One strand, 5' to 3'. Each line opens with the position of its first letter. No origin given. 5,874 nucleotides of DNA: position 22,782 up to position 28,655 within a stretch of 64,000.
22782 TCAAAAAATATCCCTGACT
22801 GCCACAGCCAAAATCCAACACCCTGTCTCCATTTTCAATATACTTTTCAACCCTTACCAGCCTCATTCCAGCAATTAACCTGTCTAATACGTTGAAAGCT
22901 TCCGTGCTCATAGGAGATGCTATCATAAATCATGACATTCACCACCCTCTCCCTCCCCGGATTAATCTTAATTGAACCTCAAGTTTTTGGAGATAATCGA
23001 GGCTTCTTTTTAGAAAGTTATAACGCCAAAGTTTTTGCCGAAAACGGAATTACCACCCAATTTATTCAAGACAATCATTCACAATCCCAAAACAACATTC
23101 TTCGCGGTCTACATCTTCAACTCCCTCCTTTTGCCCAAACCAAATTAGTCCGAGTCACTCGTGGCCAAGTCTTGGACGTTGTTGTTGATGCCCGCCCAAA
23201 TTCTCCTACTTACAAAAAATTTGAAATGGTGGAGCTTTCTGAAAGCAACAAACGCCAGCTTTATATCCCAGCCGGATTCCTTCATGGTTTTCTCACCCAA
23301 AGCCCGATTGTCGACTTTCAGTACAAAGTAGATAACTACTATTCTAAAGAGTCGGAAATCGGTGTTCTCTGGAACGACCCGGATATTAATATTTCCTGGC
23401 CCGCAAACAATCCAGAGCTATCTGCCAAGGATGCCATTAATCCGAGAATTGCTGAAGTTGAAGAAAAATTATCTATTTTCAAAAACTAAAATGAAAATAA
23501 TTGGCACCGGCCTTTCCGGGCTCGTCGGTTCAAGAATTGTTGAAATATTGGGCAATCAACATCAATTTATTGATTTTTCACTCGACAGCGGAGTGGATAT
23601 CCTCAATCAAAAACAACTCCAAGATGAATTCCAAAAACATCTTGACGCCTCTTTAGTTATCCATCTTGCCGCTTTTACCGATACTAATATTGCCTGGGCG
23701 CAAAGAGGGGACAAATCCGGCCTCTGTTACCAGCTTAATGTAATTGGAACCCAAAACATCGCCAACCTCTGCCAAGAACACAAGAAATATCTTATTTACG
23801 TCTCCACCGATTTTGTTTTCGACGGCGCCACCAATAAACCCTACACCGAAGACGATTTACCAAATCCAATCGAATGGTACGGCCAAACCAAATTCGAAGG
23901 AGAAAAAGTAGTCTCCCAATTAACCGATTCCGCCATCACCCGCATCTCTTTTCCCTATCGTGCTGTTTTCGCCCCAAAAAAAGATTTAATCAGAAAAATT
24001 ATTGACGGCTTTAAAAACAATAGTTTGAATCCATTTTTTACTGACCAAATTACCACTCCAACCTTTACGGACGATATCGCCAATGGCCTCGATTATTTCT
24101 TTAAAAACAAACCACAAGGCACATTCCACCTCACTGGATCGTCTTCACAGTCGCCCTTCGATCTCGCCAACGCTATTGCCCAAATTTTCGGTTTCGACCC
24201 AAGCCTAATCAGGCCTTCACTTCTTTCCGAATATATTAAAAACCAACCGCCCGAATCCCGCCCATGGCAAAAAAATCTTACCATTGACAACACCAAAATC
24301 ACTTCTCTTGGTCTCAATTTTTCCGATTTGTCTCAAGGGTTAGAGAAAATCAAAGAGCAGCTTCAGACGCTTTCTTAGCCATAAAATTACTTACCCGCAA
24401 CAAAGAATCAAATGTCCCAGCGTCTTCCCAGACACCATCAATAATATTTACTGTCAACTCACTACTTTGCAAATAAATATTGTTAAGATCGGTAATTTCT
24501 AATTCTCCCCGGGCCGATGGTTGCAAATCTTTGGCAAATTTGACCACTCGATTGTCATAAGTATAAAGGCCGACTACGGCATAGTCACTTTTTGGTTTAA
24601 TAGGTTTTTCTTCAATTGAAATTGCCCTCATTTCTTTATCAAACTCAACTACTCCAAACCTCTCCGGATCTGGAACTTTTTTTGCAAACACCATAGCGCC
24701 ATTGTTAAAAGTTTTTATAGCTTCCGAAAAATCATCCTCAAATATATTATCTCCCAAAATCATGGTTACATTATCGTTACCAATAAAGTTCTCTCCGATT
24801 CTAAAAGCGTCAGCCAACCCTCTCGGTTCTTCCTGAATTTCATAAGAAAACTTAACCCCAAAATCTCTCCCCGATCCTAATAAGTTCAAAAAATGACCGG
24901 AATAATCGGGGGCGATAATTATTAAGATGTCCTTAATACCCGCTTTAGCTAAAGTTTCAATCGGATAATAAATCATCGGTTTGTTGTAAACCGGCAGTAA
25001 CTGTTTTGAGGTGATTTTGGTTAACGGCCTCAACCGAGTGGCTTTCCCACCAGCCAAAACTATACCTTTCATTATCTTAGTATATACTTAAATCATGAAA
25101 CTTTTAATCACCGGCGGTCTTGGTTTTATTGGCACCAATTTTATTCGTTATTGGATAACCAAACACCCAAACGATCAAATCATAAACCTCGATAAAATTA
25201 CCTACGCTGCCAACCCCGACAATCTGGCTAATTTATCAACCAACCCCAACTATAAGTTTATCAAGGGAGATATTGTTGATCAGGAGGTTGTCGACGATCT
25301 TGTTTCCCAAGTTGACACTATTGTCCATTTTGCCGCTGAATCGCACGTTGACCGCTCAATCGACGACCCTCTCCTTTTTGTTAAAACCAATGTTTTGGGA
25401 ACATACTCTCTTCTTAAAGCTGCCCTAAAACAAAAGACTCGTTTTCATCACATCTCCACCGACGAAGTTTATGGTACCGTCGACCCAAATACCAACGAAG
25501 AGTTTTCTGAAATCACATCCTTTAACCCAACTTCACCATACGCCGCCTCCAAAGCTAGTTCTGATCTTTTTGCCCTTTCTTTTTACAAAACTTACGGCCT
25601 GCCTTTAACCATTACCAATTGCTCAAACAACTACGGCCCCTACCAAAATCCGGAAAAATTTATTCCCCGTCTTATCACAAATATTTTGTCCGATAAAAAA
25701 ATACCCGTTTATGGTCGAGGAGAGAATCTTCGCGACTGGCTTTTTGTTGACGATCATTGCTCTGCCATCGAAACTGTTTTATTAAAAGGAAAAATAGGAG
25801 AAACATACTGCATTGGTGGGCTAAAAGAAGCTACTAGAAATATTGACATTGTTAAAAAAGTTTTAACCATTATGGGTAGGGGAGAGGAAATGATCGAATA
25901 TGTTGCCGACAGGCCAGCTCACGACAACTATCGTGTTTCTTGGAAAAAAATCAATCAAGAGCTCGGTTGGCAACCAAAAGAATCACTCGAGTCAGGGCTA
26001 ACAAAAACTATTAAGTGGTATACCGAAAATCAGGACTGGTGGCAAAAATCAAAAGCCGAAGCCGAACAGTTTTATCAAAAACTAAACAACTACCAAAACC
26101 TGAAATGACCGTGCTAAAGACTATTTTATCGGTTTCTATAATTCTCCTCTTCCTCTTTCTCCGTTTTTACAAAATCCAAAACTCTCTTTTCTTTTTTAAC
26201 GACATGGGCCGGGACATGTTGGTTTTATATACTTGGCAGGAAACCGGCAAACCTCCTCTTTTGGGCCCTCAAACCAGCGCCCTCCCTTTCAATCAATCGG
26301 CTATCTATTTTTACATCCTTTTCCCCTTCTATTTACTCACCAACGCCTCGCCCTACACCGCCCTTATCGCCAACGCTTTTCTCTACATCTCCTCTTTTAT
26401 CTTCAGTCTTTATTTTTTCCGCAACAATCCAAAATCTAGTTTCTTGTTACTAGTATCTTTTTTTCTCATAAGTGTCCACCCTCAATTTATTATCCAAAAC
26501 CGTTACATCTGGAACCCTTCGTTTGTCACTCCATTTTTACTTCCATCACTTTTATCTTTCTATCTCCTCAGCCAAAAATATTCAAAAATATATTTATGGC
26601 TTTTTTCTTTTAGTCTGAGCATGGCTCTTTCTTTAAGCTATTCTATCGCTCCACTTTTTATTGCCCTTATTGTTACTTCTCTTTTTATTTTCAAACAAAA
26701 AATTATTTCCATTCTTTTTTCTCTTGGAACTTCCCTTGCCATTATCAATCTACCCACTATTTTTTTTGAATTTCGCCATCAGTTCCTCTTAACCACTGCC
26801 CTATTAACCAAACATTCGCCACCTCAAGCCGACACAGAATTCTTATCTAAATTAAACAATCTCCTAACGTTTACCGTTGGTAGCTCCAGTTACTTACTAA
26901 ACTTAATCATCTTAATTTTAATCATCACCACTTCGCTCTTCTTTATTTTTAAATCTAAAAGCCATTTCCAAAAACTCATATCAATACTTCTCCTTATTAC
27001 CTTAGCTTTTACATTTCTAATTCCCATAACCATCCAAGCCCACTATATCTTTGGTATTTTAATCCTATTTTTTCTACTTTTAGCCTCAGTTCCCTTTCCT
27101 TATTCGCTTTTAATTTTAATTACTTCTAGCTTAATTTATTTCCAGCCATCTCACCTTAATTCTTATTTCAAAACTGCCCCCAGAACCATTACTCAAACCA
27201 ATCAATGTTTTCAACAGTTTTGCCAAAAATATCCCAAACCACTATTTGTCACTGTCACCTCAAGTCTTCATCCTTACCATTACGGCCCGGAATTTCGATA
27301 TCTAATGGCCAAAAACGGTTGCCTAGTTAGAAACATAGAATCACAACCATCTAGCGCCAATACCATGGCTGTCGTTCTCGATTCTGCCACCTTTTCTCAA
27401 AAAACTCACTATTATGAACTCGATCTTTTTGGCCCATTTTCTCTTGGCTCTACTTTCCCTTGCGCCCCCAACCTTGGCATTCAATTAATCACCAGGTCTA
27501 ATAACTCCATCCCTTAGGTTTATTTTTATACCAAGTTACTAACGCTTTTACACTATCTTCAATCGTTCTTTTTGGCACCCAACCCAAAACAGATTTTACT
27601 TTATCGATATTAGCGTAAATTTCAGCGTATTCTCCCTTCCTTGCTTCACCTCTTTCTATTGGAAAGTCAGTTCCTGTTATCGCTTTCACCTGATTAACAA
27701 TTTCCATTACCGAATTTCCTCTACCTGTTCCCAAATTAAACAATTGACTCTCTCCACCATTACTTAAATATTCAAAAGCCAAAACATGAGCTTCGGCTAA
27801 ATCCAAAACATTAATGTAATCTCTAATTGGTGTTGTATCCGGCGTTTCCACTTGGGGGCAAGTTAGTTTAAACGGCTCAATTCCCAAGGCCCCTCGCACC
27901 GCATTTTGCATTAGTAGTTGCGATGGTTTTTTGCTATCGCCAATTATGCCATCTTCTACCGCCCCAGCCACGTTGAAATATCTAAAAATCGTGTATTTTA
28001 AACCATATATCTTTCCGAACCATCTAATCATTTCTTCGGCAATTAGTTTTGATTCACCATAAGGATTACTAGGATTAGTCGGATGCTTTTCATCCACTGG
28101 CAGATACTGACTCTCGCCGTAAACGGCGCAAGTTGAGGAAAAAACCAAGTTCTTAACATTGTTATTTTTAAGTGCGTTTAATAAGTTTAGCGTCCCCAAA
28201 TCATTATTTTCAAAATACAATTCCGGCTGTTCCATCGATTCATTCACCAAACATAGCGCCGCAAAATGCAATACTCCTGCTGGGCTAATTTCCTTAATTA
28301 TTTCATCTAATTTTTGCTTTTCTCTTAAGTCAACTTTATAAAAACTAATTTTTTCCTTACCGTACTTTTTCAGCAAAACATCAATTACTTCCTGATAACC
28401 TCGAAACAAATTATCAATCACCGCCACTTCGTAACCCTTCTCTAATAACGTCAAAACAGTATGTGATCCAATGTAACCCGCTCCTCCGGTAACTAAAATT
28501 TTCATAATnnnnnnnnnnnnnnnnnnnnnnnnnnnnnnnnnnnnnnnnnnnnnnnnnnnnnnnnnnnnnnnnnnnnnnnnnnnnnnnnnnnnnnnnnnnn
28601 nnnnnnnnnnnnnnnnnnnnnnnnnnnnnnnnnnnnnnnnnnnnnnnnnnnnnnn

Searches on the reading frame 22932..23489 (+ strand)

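Call 6: search_protein_families(library=pfam, proteins=[window:22932-23489:+], max_evalue=0.01)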
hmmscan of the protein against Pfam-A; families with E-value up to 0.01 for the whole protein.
window:22932-23489:+ (185 aa): 1 family
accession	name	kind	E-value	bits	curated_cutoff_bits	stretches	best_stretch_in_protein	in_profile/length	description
PF00908.23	dTDP_sugar_isom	-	4.4e-68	228.7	27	1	6-174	2-167/168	dTDP-4-dehydrorhamnose 3,5-epimerase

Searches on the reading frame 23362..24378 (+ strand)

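Call 6: search_protein_families(library=pfam, proteins=[window:23362-24378:+], max_evalue=0.01)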
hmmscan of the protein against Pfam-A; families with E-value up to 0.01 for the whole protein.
window:23362-24378:+ (338 aa): 6 families
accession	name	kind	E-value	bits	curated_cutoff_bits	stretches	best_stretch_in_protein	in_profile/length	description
PF04321.23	RmlD_sub_bind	-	8.9e-48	163.2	27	1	44-312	1-264/287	RmlD substrate binding domain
PF01370.27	Epimerase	-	2.5e-13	50.4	20.9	1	49-206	4-176/240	NAD dependent epimerase/dehydratase family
PF07993.18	NAD_binding_4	-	5e-09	36.1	20.1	1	95-190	88-194/258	Male sterility protein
PF16363.11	GDP_Man_Dehyd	-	1.5e-07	31.6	27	1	78-190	59-170/332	GDP-mannose 4,6 dehydratase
PF01073.25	3Beta_HSD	-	3.1e-07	30.2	22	1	78-190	52-163/280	3-beta hydroxysteroid dehydrogenase/isomerase family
PF02719.21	Polysacc_synt_2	-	0.00019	21.1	20.2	1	78-152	61-131/293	Polysaccharide biosynthesis protein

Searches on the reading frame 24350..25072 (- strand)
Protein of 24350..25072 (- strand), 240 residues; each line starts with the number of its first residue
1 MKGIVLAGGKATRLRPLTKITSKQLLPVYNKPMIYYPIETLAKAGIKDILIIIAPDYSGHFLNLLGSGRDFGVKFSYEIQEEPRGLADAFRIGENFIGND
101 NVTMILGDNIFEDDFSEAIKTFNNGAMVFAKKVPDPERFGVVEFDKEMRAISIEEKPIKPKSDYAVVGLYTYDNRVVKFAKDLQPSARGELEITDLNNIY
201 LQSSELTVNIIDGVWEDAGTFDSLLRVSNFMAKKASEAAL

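Call 6: search_protein_families(library=pfam, proteins=[window:24350-25072:-], max_evalue=0.01)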
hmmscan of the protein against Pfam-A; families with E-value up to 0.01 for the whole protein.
window:24350-25072:- (240 aa): 2 families
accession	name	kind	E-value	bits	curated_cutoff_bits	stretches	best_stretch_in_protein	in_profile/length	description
PF00483.29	NTP_transferase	-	4.7e-65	220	21.2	1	2-233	1-244/245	Nucleotidyl transferase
PF12804.13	NTP_transf_3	-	2.5e-10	41.2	27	1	3-115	1-104/160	MobA-like NTP transferase domain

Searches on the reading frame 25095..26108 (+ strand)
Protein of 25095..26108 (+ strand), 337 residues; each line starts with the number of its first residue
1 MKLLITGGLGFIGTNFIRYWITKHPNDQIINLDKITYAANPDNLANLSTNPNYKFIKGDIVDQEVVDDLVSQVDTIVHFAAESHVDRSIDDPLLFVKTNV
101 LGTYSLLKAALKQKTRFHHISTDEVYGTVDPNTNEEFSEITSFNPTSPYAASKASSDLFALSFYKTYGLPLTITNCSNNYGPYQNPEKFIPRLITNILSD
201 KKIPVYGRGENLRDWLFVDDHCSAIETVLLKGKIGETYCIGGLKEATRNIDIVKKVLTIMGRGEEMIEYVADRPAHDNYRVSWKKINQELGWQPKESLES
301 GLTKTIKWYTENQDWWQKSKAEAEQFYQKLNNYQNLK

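Call 6: search_protein_families(library=pfam, proteins=[window:25095-26108:+], max_evalue=0.01)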
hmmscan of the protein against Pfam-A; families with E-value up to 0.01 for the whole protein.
window:25095-26108:+ (337 aa): 7 families
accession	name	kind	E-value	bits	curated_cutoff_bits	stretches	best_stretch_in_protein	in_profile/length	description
PF16363.11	GDP_Man_Dehyd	-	1.7e-76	258.3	27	1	4-304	1-331/332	GDP-mannose 4,6 dehydratase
PF01370.27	Epimerase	-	1.2e-61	208.7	20.9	1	4-241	2-240/240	NAD dependent epimerase/dehydratase family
PF01073.25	3Beta_HSD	-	8.4e-16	58.2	22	1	4-220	1-220/280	3-beta hydroxysteroid dehydrogenase/isomerase family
PF07993.18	NAD_binding_4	-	4.3e-15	56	20.1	1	5-181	1-209/258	Male sterility protein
PF02719.21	Polysacc_synt_2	-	6.3e-14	52.3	20.2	1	3-124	1-130/293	Polysaccharide biosynthesis protein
PF04321.23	RmlD_sub_bind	-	1.7e-12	47.4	27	1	1-155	1-131/287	RmlD substrate binding domain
PF13460.12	NAD_binding_10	-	0.002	18.5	27.2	1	37-134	25-110/184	NAD(P)H-binding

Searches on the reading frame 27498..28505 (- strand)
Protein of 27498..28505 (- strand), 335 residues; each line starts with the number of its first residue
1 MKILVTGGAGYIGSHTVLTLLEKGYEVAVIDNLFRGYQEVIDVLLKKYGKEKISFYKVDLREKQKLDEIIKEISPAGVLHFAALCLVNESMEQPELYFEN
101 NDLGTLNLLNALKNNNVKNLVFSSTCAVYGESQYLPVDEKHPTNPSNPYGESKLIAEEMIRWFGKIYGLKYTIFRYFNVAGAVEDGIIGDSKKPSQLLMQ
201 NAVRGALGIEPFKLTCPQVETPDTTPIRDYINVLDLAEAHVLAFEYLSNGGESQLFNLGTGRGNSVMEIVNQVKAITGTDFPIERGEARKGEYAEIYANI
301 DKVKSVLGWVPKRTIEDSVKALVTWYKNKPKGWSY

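Call 7: search_protein_families(library=pfam, proteins=[window:27498-28505:-], max_evalue=0.001)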
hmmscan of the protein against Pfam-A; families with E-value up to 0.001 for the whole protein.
window:27498-28505:- (335 aa): 10 families
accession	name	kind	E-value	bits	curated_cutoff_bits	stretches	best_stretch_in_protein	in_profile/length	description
PF16363.11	GDP_Man_Dehyd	-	1.7e-57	195.8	27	1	4-320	1-330/332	GDP-mannose 4,6 dehydratase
PF01370.27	Epimerase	-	2.3e-55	188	20.9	1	3-259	1-240/240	NAD dependent epimerase/dehydratase family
PF01073.25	3Beta_HSD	-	6.6e-20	71.7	22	1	4-160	1-157/280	3-beta hydroxysteroid dehydrogenase/isomerase family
PF02719.21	Polysacc_synt_2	-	2.3e-16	60.3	20.2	1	3-182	1-174/293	Polysaccharide biosynthesis protein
PF04321.23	RmlD_sub_bind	-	5.8e-16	58.8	27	1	1-177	1-149/287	RmlD substrate binding domain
PF07993.18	NAD_binding_4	-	1.4e-11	44.5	20.1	1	5-202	1-230/258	Male sterility protein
PF00106.31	adh_short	-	3.7e-07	30.3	26.6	1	3-73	3-71/195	short chain dehydrogenase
PF13460.12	NAD_binding_10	-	7.4e-07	29.6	27.2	1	7-176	1-143/184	NAD(P)H-binding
PF05368.20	NmrA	-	7.9e-06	26.1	27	1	2-173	4-147/298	NmrA-like family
PF08659.16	KR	-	2.6e-05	24.6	22.6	1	3-131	3-143/180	KR domain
